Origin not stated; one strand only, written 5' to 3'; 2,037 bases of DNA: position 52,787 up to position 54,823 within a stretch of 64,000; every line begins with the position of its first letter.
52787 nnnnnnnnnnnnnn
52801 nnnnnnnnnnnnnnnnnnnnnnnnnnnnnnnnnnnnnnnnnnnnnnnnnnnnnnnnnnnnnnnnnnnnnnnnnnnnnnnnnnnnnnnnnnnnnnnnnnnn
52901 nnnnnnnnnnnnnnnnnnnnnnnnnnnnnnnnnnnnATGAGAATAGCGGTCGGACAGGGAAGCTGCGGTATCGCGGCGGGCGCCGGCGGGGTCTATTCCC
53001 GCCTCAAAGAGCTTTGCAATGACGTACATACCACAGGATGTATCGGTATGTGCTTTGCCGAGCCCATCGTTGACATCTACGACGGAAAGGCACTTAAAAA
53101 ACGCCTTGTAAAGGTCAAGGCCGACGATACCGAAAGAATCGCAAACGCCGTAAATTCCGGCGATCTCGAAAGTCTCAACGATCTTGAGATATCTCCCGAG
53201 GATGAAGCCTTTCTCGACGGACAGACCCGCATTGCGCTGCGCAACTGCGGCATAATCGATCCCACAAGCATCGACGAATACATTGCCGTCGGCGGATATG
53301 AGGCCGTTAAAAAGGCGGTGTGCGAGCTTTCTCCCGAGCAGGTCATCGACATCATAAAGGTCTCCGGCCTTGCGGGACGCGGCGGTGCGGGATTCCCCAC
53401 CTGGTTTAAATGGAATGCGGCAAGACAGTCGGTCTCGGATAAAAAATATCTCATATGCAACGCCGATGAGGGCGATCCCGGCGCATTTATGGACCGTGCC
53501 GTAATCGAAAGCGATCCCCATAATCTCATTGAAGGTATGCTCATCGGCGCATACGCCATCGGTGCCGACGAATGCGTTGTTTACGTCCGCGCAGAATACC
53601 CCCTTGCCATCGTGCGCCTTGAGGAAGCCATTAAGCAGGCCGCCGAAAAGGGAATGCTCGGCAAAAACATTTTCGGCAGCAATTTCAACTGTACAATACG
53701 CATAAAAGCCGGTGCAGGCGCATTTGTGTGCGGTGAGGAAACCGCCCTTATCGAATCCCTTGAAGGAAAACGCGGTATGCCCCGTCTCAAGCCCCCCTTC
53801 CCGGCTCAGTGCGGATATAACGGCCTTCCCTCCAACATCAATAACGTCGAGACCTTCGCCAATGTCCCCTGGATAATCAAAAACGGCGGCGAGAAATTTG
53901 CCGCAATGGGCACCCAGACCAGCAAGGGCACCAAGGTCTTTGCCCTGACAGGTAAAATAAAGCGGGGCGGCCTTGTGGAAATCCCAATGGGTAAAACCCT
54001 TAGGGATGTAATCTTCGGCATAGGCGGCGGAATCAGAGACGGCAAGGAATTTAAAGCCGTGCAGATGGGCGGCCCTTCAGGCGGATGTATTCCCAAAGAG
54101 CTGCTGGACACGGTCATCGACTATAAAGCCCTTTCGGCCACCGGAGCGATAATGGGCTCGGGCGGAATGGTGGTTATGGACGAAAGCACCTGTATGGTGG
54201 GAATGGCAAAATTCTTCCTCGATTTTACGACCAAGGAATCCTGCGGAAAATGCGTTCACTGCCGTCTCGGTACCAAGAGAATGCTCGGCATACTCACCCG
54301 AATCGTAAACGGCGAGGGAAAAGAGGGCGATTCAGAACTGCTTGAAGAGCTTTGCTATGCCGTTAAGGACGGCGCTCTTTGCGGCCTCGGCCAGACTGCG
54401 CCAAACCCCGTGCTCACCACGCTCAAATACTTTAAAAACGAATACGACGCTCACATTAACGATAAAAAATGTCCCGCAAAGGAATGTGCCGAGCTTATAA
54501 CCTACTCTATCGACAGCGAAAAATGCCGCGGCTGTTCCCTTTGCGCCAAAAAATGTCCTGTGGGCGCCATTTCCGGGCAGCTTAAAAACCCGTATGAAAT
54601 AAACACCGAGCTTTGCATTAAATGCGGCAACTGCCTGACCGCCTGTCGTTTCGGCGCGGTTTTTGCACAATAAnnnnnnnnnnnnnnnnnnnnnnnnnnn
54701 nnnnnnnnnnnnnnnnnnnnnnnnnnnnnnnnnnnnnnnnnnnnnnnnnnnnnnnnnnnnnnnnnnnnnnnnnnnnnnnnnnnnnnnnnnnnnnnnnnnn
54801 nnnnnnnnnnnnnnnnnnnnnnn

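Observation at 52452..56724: Three-gene NuoE-like / NuoF-like / (HydA-N-terminal Fe-S plus GltD-like) cluster resembling Sporomusa-type Nfn (StnABC) transhydrogenase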

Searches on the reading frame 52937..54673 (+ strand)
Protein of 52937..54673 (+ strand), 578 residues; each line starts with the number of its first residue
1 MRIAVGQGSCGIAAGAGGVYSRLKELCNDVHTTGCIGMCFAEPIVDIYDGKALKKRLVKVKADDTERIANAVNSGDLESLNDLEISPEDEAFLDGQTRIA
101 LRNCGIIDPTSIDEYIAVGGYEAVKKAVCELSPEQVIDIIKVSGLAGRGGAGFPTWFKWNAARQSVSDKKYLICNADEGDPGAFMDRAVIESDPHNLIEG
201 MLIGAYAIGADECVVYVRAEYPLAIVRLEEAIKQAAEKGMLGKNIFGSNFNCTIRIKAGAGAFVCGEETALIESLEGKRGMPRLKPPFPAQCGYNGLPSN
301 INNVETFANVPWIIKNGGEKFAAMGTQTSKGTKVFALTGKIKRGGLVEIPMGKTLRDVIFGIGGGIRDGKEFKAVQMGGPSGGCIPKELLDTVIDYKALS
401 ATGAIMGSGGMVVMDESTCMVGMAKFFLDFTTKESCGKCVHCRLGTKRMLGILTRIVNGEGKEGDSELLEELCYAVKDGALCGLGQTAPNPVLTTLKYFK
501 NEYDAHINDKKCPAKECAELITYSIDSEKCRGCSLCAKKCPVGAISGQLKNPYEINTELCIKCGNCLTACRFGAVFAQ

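Call 3: search_protein_families(library=pfam, proteins=[window:52937-54673:+], max_evalue=0.01)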
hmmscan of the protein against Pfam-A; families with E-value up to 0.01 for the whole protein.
window:52937-54673:+ (578 aa): 13 families
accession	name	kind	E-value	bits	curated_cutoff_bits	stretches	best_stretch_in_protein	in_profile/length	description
PF01512.22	Complex1_51K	-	1.5e-49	168.2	31.2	1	140-311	1-149/150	Nuo51 FMN-binding domain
PF10589.14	NADH_4Fe-4S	-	2.2e-31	108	23.5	1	423-506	2-85/85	NADH-ubiquinone oxidoreductase-F iron-sulfur binding region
PF00037.32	Fer4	-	9.5e-13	47.8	21.1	2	524-546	2-24/24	4Fe-4S binding domain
PF12837.12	Fer4_6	-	8e-08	32.3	25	2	525-545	4-24/24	4Fe-4S binding domain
PF12838.12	Fer4_7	-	8.9e-08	32.9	27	2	529-574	1-52/52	4Fe-4S dicluster domain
PF13237.11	Fer4_10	-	3.2e-07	30.6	25.5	1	524-570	3-52/53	4Fe-4S dicluster domain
PF13187.11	Fer4_9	-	1.5e-06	28.5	27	1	529-573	1-50/52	4Fe-4S dicluster domain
PF12797.12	Fer4_2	-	1e-05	25.6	24.5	2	525-542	5-22/22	4Fe-4S binding domain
PF10531.15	SLBB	-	0.0007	19.8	27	1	334-383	1-53/55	SLBB domain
PF22461.2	SLBB_2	-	0.0016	18.9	27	1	334-381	2-51/79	SLBB domain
PF14697.11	Fer4_21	-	0.002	18.7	35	1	522-545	33-57/59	4Fe-4S dicluster domain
PF12800.12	Fer4_4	-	0.0023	18.6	24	0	528-543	2-17/17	4Fe-4S binding domain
PF13484.11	Fer4_16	-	0.008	17.4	30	1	529-550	1-21/66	4Fe-4S double cluster binding domain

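Call 4: search_protein_families(library=ncbifam, proteins=[window:52937-54673:+], max_evalue=0.001)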
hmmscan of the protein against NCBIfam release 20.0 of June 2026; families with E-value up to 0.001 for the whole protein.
window:52937-54673:+ (578 aa): 34 families (the best 25 are shown)
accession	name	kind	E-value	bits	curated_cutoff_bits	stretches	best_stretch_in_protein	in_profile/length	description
TIGR01959.1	nuoF_fam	equivalog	3.2e-142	473.8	558.65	1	108-507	10-410/410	NADH-quinone oxidoreductase subunit NuoF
NF010120.0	PRK13596.1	equivalog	6.4e-112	374.2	389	1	111-513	19-423/433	NADH-quinone oxidoreductase subunit NuoF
NF008436.0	PRK11278.1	equivalog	4.3e-110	368.7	749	1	108-514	23-433/448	NADH-quinone oxidoreductase subunit NuoF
TIGR04481.1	PR_assoc_PrdC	equivalog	8e-15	54.6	490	1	113-384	52-287/425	proline reductase-associated electron transfer protein PrdC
NF003454.1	PRK05035.1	equivalog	9.7e-14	50.7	345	1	125-245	115-222/556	electron transport complex subunit RsxC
TIGR01945.1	rnfC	subfamily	3.4e-13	48.9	245.95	1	106-235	98-221/435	RnfABCDGE type electron transport complex subunit C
NF058577.1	FdxA_fam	equivalog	6.3e-11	42.3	65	1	522-574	2-52/52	4Fe-4S ferredoxin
TIGR01944.1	rnfB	subfamily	5.2e-08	32.7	68.7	1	522-571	107-156/190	RnfABCDGE type electron transport complex subunit B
TIGR04105.1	FeFe_hydrog_B1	subfamily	6.5e-08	31.7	450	1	503-576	135-206/462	monomeric [FeFe] hydrogenase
TIGR03294.1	FrhG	equivalog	1.5e-07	31.4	245.5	1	510-571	157-216/228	coenzyme F420 hydrogenase subunit gamma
NF040770.1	hetero_SS_HdrA2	exception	5.2e-07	28.2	1100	1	519-575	568-623/777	CoB-CoM heterodisulfide reductase HdrA2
NF005415.0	PRK06991.1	equivalog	8.8e-07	28.8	281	1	524-570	81-127/284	electron transport complex subunit RsxB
NF006446.0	PRK08764.1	equivalog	4.2e-06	26.7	220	1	523-572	82-130/139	Rnf electron transport complex subunit RnfB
NF003475.0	PRK05113.1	equivalog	4.2e-06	26.7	203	1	523-571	108-156/190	electron transport complex subunit RsxB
NF040864.1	HgcB_ferredoxin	equivalog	5.8e-06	26.1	99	1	519-575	5-61/93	mercury methylation ferredoxin HgcB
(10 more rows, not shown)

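Call 6: search_solved_structures(query=window:52937-54673:+, max_evalue=1e-20)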
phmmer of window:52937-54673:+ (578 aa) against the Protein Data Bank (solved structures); distinct sequences matched with E-value up to 1e-20: 63 (the best 60 are shown).
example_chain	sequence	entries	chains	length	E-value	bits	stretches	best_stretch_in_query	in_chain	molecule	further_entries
8oh5_B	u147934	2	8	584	2.8e-253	845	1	1-576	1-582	NAD-reducing hydrogenase subunit HoxF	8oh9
9bov_B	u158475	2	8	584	1.3e-248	829.6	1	1-576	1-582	NADH dehydrogenase (Quinone)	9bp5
9n5u_B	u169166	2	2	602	5e-224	748.4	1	3-575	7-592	NfnB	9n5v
7t2r_B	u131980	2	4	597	6.5e-218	728.2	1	8-575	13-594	NiFe hydrogenase subunit B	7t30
7q4v_B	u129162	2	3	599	2.7e-207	693.1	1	29-575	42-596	Iron hydrogenase HydB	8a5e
8a6t_B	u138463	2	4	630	2.5e-198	663.5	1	28-576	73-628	Electron bifurcating hydrogenase subunit HydB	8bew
7q4w_B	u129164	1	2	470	1.6e-195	654.2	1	112-575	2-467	Iron hydrogenase HydB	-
7p5h_B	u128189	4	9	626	2.5e-169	567.8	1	30-575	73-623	Fe-hydrogenase, subunit beta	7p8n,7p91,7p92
9mqx_B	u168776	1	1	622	3.3e-164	550.8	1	29-575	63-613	NADH:ubiquinone oxidoreductase, NADH-binding (51 kD) subunit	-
6vw7_B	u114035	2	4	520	2e-116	393.1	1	32-509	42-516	NAD-dependent formate dehydrogenase beta subunit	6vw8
2fug_1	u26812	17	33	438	6.2e-111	374.9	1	110-511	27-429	NADH-quinone oxidoreductase chain 1 | NADH-QUINONE OXIDOREDUCTASE SUBUNIT 1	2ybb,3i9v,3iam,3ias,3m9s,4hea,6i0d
6hl2_B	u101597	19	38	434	8.9e-110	371.1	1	110-506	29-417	NADH-quinone oxidoreductase subunit F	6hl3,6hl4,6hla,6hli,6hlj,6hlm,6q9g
7q5y_C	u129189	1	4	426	9.6e-110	371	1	110-506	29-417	NADH-quinone oxidoreductase subunit F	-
6q9c_B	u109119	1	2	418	1.5e-109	370.4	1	110-505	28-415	NADH-quinone oxidoreductase subunit F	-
6r7p_B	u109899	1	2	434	2.3e-109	369.7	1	110-506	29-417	NADH-quinone oxidoreductase subunit F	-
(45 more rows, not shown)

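Call 39: search_solved_structures(query=window:52937-54673:+, max_evalue=1e-190, show_alignments=5)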
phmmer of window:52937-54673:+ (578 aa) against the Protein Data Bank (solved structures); distinct sequences matched with E-value up to 1e-190: 7.
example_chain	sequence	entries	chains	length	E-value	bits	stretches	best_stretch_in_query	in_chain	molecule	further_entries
8oh5_B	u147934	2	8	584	2.8e-253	845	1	1-576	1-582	NAD-reducing hydrogenase subunit HoxF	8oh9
9bov_B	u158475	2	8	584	1.3e-248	829.6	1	1-576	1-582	NADH dehydrogenase (Quinone)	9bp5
9n5u_B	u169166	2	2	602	5e-224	748.4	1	3-575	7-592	NfnB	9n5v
7t2r_B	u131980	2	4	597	6.5e-218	728.2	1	8-575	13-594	NiFe hydrogenase subunit B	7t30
7q4v_B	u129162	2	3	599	2.7e-207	693.1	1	29-575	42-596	Iron hydrogenase HydB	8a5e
8a6t_B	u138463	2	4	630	2.5e-198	663.5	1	28-576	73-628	Electron bifurcating hydrogenase subunit HydB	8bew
7q4w_B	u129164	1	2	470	1.6e-195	654.2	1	112-575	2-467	Iron hydrogenase HydB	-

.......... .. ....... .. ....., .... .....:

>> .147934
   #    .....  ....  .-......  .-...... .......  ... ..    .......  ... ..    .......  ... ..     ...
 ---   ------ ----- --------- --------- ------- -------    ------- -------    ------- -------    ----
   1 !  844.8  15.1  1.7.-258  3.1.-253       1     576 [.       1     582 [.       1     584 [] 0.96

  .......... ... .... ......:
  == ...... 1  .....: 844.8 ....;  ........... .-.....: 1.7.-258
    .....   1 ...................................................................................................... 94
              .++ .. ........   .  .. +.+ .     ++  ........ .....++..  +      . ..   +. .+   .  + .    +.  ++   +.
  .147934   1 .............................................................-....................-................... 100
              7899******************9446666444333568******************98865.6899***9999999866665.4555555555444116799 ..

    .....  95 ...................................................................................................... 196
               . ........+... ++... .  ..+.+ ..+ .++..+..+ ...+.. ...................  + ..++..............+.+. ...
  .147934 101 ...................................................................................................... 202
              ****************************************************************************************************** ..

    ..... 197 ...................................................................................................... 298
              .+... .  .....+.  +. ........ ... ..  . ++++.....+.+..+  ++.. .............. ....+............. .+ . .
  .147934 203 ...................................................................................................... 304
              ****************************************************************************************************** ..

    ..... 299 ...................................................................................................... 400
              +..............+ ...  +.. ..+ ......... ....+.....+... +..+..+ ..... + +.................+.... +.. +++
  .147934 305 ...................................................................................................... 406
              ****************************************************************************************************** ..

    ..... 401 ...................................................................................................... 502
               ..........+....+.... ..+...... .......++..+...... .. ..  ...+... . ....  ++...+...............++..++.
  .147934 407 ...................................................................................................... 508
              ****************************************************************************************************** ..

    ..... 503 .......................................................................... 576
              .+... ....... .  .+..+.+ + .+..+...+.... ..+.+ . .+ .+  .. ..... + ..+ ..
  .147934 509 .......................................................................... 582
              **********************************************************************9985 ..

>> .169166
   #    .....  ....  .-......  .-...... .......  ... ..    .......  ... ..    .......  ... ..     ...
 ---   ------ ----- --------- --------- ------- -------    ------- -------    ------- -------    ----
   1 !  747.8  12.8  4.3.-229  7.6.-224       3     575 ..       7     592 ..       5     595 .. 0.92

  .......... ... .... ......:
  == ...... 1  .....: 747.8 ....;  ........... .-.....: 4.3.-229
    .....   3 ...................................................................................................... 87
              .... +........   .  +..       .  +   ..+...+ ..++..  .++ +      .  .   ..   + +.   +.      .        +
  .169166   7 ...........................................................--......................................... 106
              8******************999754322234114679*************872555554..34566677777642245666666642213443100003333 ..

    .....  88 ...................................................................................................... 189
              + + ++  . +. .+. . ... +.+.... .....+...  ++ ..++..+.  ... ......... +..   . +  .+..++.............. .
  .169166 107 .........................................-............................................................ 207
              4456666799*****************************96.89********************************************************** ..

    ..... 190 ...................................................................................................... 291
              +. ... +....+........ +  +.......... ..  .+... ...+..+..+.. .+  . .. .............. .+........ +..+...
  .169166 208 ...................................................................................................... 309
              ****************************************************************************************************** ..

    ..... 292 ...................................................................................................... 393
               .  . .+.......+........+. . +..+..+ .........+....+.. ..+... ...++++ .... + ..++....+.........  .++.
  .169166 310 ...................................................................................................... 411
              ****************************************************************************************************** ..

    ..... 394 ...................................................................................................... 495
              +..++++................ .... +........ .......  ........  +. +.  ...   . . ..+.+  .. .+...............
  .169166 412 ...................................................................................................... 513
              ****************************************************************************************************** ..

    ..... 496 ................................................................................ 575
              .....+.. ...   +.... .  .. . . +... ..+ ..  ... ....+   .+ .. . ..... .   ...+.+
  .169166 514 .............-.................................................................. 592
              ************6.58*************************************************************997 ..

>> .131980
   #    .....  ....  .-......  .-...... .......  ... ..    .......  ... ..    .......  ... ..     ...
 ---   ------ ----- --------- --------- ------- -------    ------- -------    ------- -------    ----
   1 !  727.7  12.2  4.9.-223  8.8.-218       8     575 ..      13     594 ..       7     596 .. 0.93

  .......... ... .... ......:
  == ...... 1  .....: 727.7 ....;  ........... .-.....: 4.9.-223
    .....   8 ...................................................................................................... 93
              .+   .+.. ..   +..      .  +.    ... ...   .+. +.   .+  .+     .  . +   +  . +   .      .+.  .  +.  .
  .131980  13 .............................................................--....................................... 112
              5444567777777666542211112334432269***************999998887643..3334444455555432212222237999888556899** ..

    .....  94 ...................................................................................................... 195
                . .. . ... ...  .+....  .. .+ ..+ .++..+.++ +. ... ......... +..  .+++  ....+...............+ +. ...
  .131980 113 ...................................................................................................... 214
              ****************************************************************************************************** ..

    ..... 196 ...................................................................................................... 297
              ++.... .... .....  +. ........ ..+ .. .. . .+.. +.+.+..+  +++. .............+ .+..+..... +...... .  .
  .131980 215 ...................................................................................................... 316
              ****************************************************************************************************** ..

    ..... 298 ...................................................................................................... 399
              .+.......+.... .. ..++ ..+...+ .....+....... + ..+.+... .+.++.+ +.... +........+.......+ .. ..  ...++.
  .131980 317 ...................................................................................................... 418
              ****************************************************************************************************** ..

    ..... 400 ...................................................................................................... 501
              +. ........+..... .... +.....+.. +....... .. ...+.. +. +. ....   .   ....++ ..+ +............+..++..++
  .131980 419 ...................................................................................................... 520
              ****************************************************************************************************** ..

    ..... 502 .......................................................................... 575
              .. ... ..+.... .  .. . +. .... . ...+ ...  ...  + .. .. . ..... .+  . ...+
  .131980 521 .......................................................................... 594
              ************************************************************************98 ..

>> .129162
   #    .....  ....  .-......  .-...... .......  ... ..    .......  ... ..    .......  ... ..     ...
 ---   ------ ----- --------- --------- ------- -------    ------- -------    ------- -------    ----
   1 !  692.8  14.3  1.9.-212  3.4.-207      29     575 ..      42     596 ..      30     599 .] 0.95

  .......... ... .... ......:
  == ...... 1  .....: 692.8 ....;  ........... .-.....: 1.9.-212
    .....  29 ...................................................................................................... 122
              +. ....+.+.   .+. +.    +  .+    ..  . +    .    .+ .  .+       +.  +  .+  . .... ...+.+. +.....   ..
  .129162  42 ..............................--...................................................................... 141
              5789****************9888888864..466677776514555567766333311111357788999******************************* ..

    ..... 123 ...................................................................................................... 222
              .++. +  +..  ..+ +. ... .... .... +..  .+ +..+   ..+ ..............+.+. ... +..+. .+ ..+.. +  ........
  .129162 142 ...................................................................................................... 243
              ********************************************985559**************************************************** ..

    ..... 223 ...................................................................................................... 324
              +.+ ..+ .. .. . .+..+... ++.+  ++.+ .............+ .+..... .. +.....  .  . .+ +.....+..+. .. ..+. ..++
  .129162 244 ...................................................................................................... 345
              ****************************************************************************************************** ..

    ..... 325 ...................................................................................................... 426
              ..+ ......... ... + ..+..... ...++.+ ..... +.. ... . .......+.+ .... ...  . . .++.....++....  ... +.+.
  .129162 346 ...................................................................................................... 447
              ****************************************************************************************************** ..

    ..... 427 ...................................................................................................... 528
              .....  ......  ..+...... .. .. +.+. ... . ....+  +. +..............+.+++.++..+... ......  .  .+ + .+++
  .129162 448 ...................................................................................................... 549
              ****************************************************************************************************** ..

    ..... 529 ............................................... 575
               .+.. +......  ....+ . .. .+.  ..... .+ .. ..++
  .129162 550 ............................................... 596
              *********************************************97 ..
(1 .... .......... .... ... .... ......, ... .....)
